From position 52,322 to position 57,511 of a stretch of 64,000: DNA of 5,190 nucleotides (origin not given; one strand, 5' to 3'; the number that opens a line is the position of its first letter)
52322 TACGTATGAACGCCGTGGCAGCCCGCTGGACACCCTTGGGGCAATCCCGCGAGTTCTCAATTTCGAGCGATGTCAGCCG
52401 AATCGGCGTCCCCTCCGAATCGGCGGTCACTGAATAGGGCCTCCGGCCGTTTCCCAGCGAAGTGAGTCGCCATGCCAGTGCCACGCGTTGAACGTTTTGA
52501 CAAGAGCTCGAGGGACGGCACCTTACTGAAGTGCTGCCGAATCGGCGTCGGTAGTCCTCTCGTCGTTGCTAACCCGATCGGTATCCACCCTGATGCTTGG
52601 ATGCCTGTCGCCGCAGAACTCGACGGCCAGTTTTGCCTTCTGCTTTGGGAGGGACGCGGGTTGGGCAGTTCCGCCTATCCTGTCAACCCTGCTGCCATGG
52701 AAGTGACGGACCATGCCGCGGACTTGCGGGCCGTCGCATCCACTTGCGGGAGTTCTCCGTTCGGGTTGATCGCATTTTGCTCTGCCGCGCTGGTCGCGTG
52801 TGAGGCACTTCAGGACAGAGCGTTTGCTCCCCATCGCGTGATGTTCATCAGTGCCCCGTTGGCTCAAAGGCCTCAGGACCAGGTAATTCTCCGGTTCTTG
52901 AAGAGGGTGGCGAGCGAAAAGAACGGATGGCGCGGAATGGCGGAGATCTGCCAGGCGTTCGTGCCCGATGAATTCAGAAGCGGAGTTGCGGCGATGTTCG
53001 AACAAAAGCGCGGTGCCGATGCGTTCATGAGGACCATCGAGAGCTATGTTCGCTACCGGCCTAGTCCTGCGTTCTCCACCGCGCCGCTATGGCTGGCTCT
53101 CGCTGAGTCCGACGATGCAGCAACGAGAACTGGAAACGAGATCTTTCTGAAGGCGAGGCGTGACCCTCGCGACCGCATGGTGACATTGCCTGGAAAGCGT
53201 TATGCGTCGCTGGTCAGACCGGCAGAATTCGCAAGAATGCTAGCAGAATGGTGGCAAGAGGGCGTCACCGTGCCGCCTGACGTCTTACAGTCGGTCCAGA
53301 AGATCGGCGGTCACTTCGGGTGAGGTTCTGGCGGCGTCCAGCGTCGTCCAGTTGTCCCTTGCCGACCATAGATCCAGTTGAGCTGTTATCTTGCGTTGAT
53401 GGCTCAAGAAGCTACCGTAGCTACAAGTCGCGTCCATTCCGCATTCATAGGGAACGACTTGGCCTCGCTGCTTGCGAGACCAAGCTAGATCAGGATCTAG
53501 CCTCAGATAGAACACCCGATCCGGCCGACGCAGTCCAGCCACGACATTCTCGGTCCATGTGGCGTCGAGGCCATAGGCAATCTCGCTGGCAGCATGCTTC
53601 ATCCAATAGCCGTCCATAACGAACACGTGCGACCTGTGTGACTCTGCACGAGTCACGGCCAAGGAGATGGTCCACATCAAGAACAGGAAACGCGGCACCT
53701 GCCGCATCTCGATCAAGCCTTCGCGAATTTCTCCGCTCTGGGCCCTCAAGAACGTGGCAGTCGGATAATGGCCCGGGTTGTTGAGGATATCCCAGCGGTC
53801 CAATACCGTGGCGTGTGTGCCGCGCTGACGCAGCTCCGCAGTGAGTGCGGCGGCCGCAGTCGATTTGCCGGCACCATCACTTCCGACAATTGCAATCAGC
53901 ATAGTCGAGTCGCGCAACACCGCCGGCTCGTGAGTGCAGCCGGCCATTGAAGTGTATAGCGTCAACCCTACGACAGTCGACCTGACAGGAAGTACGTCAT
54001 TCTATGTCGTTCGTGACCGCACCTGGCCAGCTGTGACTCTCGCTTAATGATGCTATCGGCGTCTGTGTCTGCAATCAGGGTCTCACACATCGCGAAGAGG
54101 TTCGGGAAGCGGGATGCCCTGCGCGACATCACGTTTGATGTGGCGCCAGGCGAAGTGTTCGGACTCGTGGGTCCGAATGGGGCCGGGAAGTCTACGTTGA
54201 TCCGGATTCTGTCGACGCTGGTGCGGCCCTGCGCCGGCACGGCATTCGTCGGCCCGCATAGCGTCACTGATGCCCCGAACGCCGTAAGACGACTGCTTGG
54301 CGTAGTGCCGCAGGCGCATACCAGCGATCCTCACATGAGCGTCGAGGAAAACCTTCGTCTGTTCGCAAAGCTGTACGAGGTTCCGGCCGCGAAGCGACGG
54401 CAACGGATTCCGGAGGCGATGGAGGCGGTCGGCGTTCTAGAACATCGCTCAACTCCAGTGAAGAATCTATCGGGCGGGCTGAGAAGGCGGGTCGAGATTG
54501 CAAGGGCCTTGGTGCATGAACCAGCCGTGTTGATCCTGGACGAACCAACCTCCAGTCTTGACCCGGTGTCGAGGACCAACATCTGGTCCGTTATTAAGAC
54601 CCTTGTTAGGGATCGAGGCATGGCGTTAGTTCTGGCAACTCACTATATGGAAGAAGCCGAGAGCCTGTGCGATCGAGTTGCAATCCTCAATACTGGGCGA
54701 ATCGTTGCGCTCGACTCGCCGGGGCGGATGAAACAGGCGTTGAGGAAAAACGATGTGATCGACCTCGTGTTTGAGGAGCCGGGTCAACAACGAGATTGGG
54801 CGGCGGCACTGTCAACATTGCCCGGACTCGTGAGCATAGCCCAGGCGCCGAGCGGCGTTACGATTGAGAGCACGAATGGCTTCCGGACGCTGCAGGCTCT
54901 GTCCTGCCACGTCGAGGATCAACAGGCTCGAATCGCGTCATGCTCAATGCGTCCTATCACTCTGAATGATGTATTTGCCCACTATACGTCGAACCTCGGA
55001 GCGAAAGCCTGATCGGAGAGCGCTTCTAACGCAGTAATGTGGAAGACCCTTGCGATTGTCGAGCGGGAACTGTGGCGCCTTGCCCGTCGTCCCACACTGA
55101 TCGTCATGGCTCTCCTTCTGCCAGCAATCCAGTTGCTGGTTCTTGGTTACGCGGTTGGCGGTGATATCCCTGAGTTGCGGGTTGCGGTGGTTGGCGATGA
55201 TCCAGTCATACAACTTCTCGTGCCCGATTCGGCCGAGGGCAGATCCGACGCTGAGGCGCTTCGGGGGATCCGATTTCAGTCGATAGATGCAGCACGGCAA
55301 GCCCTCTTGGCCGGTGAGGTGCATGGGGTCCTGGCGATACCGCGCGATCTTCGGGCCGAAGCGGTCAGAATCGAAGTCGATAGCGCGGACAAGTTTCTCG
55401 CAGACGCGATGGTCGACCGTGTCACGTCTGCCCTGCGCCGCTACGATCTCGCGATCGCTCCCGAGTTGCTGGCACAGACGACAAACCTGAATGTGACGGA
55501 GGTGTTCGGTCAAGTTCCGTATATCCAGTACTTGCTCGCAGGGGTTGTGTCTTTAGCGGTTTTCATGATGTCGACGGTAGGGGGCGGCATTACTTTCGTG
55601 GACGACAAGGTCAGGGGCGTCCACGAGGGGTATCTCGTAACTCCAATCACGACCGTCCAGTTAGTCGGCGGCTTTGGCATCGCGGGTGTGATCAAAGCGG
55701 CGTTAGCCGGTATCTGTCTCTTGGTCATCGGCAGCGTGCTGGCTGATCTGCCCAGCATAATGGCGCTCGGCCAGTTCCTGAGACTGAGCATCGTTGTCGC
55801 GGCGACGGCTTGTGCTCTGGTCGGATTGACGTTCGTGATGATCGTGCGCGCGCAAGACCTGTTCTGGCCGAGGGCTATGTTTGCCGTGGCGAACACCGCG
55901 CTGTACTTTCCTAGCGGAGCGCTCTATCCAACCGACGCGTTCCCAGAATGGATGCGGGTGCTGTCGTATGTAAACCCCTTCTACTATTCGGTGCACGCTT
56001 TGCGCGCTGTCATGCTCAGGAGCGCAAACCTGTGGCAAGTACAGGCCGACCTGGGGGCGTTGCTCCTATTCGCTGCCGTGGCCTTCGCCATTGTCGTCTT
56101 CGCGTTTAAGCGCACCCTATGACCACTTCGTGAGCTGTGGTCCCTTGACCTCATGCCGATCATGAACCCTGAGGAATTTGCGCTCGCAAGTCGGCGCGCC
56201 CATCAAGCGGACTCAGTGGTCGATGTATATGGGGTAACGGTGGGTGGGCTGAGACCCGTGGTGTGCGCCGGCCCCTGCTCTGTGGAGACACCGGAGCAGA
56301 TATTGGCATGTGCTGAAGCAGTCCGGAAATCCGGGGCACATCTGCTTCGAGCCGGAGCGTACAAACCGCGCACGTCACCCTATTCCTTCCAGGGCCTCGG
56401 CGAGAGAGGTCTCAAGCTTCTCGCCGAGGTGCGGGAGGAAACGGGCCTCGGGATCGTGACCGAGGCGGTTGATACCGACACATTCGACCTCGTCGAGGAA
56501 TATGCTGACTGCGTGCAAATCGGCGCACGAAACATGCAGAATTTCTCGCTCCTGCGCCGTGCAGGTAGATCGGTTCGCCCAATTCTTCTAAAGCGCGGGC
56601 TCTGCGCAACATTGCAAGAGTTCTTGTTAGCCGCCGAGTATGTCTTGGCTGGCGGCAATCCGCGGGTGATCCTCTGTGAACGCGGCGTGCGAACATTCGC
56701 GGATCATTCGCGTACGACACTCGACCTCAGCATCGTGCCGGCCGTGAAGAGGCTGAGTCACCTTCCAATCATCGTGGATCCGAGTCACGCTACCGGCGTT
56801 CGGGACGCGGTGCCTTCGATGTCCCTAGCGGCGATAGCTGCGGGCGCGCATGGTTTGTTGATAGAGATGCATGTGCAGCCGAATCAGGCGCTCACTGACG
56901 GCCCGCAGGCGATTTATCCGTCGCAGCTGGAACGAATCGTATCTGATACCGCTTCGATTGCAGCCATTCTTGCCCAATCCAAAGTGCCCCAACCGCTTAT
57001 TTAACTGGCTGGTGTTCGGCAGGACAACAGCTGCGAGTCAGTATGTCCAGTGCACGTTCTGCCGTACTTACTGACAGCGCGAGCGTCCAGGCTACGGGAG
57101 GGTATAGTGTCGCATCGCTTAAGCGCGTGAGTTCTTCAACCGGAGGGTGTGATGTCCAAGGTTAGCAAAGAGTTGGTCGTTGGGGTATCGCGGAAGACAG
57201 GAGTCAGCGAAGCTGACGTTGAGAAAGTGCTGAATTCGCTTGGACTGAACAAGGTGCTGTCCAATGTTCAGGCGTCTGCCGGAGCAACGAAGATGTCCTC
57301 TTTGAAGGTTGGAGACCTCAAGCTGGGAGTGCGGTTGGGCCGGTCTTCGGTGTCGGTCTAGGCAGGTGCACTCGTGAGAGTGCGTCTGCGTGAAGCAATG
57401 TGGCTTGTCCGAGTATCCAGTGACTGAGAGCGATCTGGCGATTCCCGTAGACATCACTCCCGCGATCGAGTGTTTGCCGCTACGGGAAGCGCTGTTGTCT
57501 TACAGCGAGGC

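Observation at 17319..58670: About 41-kb operon-like biosynthetic cluster with an enzyme set I cannot match to any described pathway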

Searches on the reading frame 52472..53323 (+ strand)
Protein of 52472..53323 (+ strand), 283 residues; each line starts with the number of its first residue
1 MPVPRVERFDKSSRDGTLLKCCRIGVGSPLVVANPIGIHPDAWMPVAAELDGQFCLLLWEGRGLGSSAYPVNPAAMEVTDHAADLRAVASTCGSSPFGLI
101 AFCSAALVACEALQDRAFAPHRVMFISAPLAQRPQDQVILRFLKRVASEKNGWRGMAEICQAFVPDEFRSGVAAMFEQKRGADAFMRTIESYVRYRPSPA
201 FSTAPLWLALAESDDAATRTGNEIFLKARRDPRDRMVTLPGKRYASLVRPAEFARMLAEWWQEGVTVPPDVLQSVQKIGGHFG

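Call 6: search_protein_families(library=pfam, proteins=[window:52472-53323:+], max_evalue=0.001)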
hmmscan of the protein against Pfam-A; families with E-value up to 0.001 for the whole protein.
window:52472-53323:+ (283 aa): 0 families

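Call 8: search_protein_families(library=ncbifam, proteins=[window:52472-53323:+], max_evalue=0.01)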
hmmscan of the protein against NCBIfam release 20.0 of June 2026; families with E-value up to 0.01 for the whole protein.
window:52472-53323:+ (283 aa): 4 families
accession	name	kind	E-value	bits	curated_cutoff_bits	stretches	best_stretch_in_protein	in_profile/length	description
NF004514.1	PRK05855.1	equivalog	1.7e-06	26.9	455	1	42-112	37-108/578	SDR family oxidoreductase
NF051488.1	bifunc_PcaDC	exception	6.1e-06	25.6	390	1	28-123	13-103/375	bifunctional 3-oxoadipate enol-lactonase/4-carboxymuconolactone decarboxylase PcaDC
TIGR02427.1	protocat_pcaD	equivalog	3.2e-05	23.4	255.85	1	29-97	15-81/251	3-oxoadipate enol-lactonase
NF051487.1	bifunc_PcaCD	exception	0.00066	18.9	430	1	28-180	173-323/413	bifunctional 4-carboxymuconolactone decarboxylase/3-oxoadipate enol-lactonase PcaCD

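Call 17: search_protein_families(library=pfam, proteins=[window:52472-53323:+], max_evalue=5)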
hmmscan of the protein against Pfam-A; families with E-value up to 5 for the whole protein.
window:52472-53323:+ (283 aa): 1 family
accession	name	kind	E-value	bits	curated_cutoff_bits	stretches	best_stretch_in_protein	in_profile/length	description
PF00561.26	Abhydrolase_1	-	0.0051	17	25.8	1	41-169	14-150/245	alpha/beta hydrolase fold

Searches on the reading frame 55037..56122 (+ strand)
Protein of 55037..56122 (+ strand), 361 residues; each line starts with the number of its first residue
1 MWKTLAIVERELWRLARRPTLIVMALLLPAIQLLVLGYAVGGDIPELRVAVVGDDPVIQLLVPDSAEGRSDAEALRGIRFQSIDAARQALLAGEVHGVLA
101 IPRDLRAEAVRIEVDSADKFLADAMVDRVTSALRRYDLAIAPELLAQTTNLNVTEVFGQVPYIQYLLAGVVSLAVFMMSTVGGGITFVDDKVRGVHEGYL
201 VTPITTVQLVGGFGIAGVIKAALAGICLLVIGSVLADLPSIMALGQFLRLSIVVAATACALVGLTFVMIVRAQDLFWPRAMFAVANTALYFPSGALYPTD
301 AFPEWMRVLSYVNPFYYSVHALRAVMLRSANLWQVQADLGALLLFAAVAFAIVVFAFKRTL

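Call 6: search_protein_families(library=pfam, proteins=[window:55037-56122:+], max_evalue=0.001)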
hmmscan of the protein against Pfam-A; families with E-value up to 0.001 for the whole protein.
window:55037-56122:+ (361 aa): 2 families
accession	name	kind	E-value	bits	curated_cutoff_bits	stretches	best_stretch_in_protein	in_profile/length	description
PF12698.13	ABC2_membrane_3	-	1.1e-25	90.9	31.6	1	22-354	4-346/347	ABC-2 family transporter protein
PF01061.29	ABC2_membrane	-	1.9e-15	57.4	26.9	1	156-327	38-211/211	ABC-2 type transporter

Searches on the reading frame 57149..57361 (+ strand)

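Call 96: search_protein_families(library=pfam, proteins=[window:57149-57361:+], max_evalue=1)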
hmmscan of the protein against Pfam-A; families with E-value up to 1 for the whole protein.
window:57149-57361:+ (70 aa): 1 family
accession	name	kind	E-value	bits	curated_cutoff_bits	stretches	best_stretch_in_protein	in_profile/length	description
PF21147.3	AMPK_alpha_AID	-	0.17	12.1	27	1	6-30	2-26/46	AMP-activated protein kinase, alpha subunit, autoinhibitory domain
